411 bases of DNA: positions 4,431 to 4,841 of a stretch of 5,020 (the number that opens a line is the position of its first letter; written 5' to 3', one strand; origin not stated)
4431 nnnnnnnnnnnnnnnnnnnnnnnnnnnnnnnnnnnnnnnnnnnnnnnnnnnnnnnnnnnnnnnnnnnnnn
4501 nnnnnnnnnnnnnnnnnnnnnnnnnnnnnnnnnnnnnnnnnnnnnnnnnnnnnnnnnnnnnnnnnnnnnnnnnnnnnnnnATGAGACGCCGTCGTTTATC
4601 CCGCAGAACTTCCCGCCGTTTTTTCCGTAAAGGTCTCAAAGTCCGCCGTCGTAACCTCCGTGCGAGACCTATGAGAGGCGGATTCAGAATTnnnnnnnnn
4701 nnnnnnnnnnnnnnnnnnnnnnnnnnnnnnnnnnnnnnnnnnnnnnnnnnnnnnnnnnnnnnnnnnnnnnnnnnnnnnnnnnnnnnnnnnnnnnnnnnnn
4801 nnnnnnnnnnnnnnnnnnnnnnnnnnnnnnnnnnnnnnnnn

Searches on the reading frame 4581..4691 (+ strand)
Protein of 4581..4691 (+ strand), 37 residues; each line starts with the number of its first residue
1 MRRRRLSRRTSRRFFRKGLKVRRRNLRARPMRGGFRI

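Call 71: find_encoding_contigs(protein=window:4581-4691:+, flank=6000, max_places=8)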
Protein window:4581-4691:+ (37 aa): 23 contigs read that carry it; 8 places shown.
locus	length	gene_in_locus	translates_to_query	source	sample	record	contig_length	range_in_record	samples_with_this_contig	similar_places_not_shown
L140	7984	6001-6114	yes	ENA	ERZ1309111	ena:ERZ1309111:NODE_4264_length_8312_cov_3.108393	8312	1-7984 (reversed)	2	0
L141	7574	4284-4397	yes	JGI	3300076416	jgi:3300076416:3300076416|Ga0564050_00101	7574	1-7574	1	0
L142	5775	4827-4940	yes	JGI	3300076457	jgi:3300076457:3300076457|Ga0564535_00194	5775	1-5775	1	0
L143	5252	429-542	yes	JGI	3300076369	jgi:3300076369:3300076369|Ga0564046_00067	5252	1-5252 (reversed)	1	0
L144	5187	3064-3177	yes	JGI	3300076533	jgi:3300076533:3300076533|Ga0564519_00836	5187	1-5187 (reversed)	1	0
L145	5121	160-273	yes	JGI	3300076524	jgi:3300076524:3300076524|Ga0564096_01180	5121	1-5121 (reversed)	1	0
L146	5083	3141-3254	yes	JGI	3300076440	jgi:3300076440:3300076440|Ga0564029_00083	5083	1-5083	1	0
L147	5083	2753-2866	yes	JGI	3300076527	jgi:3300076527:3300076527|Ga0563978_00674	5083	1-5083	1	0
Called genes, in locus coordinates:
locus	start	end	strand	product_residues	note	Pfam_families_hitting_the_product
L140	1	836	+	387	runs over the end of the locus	?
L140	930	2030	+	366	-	PF00924:MS_channel_2nd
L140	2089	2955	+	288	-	PF00749:tRNA-synt_1c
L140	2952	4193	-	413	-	PF00270:DEAD, PF04851:ResIII (weak), PF00271:Helicase_C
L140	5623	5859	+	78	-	-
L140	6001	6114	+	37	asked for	-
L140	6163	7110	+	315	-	PF23343:REP_ORF2-G2P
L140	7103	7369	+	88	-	PF20577:Phage_ORF5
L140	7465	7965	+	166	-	PF09675:Chlamy_scaf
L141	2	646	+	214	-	?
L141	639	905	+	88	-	PF20577:Phage_ORF5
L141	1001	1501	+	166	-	PF09675:Chlamy_scaf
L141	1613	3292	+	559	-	PF02305:Phage_F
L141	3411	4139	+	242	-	-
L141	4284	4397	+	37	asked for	-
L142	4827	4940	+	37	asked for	-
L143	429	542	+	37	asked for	-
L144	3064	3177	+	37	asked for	-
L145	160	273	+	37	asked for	-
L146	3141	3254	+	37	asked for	-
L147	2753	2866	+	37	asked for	-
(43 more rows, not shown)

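Call 75: find_homologous_proteins(query=L140:2089-2952:+, max_evalue=1e-30)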
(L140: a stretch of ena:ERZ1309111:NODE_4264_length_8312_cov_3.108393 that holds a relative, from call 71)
Query L140:2089-2952:+ (288 aa): 7999 proteins with E <= 1e-30 among 8000 candidates; the best 120 are listed.
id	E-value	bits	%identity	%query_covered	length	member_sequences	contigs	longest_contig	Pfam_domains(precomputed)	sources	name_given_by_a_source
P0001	1.6e-187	640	94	100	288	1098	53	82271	PF00749.28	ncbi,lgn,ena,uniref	ncbi:tRNA glutamyl-Q(34) synthetase GluQRS [Parasutterella sp.]|uniref:tRNA glutamyl-Q(34) synthetas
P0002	9.0e-172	588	87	100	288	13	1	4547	PF00749.28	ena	-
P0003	1.4e-170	584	86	100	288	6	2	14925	PF00749.28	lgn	-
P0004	2.5e-148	511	93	82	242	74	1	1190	PF00749.28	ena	-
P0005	9.2e-130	450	68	100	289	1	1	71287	PF00749.28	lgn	-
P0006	7.0e-128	444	67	99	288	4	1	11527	PF00749.28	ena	-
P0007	2.4e-127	442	68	100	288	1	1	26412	PF00749.28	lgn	-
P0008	1.5e-115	403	64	99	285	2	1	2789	PF00749.28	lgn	-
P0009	1.9e-115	403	100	60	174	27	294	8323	PF00749.28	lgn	-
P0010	8.4e-115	401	64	98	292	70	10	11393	PF00749.28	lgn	-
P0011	5.0e-114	398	62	97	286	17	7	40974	PF00749.28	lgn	-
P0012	4.7e-113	395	60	99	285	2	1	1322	PF00749.28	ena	-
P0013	2.8e-111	389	59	99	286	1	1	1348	PF00749.28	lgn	-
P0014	6.6e-111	388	63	98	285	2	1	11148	PF00749.28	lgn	-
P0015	6.0e-110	385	60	98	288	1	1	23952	PF00749.28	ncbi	-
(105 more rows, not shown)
